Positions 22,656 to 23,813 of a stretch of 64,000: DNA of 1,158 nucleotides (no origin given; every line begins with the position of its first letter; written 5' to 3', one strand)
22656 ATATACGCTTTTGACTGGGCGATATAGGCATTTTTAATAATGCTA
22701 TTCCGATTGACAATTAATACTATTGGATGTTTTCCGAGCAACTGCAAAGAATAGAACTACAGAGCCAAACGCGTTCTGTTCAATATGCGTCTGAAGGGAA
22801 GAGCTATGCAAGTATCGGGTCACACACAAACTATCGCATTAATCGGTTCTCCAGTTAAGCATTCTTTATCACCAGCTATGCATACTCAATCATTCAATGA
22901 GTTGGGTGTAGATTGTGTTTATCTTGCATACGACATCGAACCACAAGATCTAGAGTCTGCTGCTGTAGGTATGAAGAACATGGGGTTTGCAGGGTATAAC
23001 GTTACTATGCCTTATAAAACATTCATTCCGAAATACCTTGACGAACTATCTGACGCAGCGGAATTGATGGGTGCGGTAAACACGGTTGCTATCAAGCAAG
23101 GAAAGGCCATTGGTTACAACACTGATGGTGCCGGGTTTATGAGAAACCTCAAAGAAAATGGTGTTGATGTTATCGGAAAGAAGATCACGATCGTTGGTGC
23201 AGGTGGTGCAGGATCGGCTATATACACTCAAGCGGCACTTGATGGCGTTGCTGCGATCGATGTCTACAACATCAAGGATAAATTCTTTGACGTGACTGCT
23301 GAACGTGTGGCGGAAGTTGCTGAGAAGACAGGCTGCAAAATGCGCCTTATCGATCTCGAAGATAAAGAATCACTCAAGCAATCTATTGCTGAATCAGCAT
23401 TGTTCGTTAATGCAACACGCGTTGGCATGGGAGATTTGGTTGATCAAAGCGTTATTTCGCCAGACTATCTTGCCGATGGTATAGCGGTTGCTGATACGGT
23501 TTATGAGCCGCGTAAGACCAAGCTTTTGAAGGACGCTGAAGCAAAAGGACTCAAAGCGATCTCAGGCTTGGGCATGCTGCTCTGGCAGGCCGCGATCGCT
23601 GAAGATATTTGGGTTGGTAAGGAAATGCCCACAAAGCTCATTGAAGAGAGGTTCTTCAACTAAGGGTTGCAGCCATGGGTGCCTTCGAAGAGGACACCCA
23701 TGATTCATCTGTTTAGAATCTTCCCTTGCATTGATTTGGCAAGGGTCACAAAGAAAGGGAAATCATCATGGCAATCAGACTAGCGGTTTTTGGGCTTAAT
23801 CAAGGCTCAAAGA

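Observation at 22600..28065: Lower-GC segment next to tRNA-Gly/tRNA-Pro carrying a xenologous copy of an aroE-like plus Gfo/Idh/MocA oxidoreductase pair with its own LysR regulator, directly upstream of the native copy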

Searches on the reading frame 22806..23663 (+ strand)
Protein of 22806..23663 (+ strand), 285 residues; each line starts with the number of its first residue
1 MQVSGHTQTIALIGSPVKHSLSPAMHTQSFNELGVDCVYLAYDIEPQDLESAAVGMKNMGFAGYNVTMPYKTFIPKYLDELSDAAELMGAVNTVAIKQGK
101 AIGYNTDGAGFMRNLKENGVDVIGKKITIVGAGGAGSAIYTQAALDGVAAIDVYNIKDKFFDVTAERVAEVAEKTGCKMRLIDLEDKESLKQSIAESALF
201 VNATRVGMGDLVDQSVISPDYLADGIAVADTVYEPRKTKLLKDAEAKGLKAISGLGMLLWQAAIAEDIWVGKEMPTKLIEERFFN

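Call 6: search_protein_families(library=pfam, proteins=[window:22806-23663:+])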
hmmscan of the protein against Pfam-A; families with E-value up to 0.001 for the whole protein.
window:22806-23663:+ (285 aa): 2 families
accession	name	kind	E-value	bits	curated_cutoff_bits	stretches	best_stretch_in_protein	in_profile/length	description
PF08501.16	Shikimate_dh_N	-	3.7e-28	98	27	1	12-94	1-83/83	Shikimate dehydrogenase substrate binding domain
PF18317.6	SDH_C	-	3.7e-08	33.4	25.8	1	254-281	1-28/31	Shikimate 5'-dehydrogenase C-terminal domain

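Call 7: search_protein_families(library=ncbifam, proteins=[window:22806-23663:+])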
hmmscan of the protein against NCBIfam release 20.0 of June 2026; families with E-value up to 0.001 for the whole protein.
window:22806-23663:+ (285 aa): 19 families
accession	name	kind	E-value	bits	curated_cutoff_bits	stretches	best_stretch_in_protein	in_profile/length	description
NF001313.0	PRK00258.2-1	equivalog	3e-103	345.3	431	1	2-284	4-287/290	shikimate dehydrogenase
NF009200.0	PRK12548.1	subfamily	6e-96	321.2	432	1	2-284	4-288/289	shikimate dehydrogenase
NF001315.0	PRK00258.2-4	equivalog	3.5e-85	285.6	413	1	1-282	1-278/284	shikimate dehydrogenase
NF001319.0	PRK00258.3-3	equivalog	3e-71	239.7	252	1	6-282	5-269/279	shikimate dehydrogenase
NF009390.0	PRK12749.1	equivalog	1.5e-68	231.3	349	1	1-280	1-281/288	quinate/shikimate dehydrogenase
TIGR00507.1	aroE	equivalog_domain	2.2e-64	217.2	200.2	1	9-278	2-260/270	shikimate dehydrogenase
NF001322.0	PRK00258.3-6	equivalog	2.4e-60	204.2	285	1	10-281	8-261/272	shikimate dehydrogenase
NF001314.0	PRK00258.2-2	equivalog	3.8e-59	200.1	248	1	2-279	2-280/290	shikimate dehydrogenase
NF001312.0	PRK00258.1-4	equivalog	1.1e-58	198.7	295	1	6-273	8-267/285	shikimate dehydrogenase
NF009201.0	PRK12549.1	subfamily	2.2e-56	191.1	235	1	6-282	6-279/286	shikimate dehydrogenase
NF001311.0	PRK00258.1-3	equivalog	1.1e-43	149.5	235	1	8-279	6-265/279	shikimate dehydrogenase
NF001310.0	PRK00258.1-2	equivalog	4.1e-42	144.2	221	1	8-275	3-264/279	shikimate dehydrogenase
NF001316.0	PRK00258.2-5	equivalog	1.7e-37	129.2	247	1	8-281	2-255/263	shikimate dehydrogenase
NF006802.0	PRK09310.1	equivalog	3.9e-35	121.6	598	1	3-277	211-461/477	bifunctional 3-dehydroquinate dehydratase/shikimate dehydrogenase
TIGR01809.1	Shik-DH-AROM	equivalog_domain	1.3e-32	113.1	196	1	9-279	7-278/282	shikimate dehydrogenase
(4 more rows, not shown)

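Call 22: search_solved_structures(query=window:22806-23663:+, max_evalue=1e-20, show_alignments=1)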
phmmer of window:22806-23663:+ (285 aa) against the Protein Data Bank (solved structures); distinct sequences matched with E-value up to 1e-20: 23.
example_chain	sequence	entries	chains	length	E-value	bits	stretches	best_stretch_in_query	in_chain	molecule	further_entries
3tnl_A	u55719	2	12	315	8.7e-87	294.1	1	2-284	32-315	Shikimate dehydrogenase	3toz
1npd_A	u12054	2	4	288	9e-64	218.7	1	2-280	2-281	HYPOTHETICAL SHIKIMATE 5-DEHYDROGENASE-LIKE PROTEIN YDIB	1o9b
1vi2_A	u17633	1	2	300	1.4e-63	218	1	3-280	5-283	Shikimate 5-dehydrogenase 2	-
3t4e_A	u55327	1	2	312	9.4e-63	215.3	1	2-280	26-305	Quinate/shikimate dehydrogenase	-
1nvt_A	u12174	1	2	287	6.5e-54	186.3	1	3-277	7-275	Shikimate 5'-dehydrogenase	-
2egg_A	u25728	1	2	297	2.8e-51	177.7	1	4-272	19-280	Shikimate 5-dehydrogenase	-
2hk9_A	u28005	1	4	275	8.8e-46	159.7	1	3-280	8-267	Shikimate dehydrogenase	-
2hk7_A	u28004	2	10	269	9.3e-46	159.6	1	3-280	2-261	Shikimate dehydrogenase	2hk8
7cok_A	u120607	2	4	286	6e-43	150.4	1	15-279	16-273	5-ketofructose reductase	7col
1wxd_A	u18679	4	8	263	9.6e-40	139.9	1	10-272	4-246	shikimate 5-dehydrogenase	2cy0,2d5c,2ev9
3don_A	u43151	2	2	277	2e-37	132.3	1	10-278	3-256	Shikimate dehydrogenase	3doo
5dzs_A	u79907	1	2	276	5.9e-35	124.2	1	11-279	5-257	Shikimate dehydrogenase (NADP(+))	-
3fbt_A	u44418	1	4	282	2e-29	106.1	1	6-281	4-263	chorismate mutase and shikimate 5-dehydrogenase fusion protein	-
2gpt_A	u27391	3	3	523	8.6e-29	104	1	5-278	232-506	3-dehydroquinate dehydratase/ shikimate 5-dehydrogenase | Bifunctional 3-dehydroquinate dehydratase/shikimate dehydrogenase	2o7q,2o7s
6bmb_A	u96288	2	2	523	8.4e-28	100.7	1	5-278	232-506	Bifunctional 3-dehydroquinate dehydratase/shikimate dehydrogenase, chloroplastic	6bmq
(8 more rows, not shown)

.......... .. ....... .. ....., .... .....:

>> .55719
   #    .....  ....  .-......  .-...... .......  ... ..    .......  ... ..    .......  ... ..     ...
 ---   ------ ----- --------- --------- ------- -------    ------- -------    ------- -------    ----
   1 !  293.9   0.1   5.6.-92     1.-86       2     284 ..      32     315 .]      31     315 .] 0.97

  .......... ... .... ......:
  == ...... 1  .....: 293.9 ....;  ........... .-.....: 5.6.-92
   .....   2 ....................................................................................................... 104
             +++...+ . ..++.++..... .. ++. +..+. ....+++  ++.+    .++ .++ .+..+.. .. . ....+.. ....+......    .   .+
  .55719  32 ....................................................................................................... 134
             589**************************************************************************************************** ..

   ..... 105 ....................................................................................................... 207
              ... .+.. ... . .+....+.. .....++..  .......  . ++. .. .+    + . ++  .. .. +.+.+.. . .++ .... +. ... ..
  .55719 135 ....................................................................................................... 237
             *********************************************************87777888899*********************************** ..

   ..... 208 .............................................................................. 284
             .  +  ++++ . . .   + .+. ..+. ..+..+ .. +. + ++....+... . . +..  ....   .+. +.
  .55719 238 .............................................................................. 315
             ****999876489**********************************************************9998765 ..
